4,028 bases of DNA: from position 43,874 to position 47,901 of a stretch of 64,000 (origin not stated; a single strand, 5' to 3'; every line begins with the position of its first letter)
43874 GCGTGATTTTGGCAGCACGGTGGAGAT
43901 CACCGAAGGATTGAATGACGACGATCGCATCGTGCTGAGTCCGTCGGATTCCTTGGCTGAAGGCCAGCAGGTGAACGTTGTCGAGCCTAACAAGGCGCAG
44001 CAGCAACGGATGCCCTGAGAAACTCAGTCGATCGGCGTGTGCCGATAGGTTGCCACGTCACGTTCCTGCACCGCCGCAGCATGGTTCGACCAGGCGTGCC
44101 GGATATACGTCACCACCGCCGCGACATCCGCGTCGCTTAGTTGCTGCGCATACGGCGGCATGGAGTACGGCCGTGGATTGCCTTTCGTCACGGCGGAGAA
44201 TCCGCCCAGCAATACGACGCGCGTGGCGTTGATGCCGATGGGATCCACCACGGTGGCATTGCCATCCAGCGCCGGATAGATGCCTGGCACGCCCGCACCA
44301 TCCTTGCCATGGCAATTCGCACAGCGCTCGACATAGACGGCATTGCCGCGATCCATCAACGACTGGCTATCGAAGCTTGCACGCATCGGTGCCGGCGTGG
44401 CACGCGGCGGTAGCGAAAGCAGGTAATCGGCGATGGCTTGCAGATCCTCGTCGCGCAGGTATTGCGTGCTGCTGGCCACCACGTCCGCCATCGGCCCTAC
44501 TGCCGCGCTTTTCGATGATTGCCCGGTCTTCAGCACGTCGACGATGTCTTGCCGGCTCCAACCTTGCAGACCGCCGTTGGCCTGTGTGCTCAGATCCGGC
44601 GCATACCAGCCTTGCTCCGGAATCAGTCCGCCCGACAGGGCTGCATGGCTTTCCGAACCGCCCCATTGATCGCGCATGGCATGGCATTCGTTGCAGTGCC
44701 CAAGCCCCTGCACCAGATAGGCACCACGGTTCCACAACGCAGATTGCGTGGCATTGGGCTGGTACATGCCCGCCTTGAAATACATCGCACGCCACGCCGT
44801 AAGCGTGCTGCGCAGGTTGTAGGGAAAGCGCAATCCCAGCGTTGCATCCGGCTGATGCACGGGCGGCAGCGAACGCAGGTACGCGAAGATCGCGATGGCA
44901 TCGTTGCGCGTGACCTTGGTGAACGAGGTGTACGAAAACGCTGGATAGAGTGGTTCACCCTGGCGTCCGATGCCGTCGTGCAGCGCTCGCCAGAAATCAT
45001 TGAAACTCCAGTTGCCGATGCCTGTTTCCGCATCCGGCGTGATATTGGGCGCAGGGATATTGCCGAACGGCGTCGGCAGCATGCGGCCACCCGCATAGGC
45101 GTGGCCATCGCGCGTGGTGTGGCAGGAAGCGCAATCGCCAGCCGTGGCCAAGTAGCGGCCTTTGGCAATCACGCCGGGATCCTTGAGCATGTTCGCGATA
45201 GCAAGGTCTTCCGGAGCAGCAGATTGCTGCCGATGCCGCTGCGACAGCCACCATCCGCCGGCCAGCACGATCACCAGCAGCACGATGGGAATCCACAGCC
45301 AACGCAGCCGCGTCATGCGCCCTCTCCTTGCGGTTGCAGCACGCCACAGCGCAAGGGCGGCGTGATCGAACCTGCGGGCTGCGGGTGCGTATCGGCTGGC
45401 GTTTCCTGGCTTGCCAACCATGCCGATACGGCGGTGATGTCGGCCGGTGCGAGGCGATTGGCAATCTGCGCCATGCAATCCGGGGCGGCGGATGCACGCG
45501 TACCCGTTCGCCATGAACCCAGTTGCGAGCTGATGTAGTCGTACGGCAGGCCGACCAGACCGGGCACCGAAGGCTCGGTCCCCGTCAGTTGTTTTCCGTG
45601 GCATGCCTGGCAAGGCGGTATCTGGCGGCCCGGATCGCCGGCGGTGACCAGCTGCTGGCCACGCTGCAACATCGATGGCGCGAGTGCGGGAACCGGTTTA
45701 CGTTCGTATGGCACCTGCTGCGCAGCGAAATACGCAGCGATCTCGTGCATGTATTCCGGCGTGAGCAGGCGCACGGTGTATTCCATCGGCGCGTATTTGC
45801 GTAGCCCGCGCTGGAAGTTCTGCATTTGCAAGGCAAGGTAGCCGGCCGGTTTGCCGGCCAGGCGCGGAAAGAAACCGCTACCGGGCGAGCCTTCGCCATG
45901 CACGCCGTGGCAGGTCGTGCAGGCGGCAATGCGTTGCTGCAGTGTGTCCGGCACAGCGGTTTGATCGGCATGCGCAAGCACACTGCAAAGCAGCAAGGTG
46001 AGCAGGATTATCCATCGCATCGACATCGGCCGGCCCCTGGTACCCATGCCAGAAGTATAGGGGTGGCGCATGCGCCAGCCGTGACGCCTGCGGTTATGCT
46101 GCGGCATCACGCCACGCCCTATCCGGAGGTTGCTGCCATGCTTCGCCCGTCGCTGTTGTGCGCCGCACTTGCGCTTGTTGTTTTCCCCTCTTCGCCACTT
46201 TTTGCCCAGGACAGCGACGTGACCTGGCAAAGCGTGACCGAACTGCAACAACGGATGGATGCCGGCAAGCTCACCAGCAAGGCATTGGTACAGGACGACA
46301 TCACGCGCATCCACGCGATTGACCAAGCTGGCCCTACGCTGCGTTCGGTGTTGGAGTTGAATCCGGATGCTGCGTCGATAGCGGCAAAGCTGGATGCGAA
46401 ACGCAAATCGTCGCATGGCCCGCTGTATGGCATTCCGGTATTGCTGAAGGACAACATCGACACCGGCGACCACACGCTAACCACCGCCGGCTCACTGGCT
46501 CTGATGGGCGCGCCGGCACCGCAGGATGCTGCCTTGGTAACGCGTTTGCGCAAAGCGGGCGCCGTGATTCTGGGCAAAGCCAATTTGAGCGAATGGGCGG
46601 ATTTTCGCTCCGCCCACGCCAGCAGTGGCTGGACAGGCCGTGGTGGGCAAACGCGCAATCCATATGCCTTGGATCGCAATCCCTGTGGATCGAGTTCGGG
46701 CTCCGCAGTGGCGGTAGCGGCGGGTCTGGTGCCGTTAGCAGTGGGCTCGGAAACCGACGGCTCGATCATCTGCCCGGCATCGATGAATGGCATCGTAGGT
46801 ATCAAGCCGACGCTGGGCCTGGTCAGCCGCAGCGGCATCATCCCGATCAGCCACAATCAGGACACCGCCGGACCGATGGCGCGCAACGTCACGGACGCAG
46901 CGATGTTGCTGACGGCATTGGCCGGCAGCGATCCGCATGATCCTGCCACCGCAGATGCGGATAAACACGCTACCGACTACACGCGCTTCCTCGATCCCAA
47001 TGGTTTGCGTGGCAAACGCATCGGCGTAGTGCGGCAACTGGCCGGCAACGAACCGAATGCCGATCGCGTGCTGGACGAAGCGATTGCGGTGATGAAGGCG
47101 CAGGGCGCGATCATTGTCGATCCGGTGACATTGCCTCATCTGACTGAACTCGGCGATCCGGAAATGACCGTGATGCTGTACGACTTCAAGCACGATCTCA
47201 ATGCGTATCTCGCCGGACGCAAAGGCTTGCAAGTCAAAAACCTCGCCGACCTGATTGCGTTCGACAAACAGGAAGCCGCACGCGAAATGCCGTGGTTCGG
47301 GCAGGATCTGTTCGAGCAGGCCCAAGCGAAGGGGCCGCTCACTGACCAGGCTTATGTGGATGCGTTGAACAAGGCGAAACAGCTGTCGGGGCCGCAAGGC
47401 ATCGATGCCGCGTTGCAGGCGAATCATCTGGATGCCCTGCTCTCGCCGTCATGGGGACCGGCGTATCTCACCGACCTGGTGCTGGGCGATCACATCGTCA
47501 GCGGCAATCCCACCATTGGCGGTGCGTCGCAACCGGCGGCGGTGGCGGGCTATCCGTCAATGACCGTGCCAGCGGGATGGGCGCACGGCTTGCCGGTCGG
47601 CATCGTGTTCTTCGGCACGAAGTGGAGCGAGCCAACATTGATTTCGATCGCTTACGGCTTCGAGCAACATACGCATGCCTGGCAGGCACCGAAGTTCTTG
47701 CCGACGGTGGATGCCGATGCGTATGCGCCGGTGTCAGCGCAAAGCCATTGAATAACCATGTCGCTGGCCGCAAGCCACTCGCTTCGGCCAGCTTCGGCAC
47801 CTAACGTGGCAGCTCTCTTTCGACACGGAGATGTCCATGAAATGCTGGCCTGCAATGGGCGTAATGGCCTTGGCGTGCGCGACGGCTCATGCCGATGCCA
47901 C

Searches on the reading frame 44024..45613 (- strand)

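Call 84: search_protein_families(library=pfam, proteins=[window:44024-45613:-], max_evalue=0.001)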
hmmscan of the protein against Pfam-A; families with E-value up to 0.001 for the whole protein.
window:44024-45613:- (529 aa): 2 families
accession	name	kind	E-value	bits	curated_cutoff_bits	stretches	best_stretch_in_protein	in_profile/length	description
PF00034.26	Cytochrom_C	-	5.6e-30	105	21.3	3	421-508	2-90/90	Cytochrome c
PF13442.11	Cytochrome_CBB3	-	1e-20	74.2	27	1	420-504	3-68/68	Cytochrome C oxidase, cbb3-type, subunit III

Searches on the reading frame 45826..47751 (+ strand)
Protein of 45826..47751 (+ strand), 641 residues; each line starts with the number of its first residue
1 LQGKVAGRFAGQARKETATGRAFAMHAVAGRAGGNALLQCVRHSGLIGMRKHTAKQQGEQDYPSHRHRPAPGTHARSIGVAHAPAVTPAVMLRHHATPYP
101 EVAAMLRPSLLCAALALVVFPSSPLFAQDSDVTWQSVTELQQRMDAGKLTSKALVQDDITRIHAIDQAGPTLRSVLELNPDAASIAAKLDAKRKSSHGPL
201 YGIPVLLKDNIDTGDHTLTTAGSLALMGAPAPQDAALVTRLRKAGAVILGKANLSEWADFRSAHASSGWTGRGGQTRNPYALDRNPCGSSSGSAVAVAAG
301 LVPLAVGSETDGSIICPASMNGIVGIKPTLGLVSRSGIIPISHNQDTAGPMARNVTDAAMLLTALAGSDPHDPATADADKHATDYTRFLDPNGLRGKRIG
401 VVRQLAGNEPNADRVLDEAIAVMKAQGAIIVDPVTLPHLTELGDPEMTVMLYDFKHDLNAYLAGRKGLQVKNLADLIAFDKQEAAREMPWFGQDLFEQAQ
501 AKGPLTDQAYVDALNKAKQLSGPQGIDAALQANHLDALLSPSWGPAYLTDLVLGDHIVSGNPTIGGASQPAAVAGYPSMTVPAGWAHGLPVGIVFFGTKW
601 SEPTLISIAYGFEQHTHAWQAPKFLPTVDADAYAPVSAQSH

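Call 84: search_protein_families(library=pfam, proteins=[window:45826-47751:+], max_evalue=0.001)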
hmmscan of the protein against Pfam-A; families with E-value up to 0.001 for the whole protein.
window:45826-47751:+ (641 aa): 1 family
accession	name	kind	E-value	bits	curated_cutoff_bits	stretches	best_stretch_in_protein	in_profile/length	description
PF01425.27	Amidase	-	3.5e-95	320.1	27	1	162-605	7-444/445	Amidase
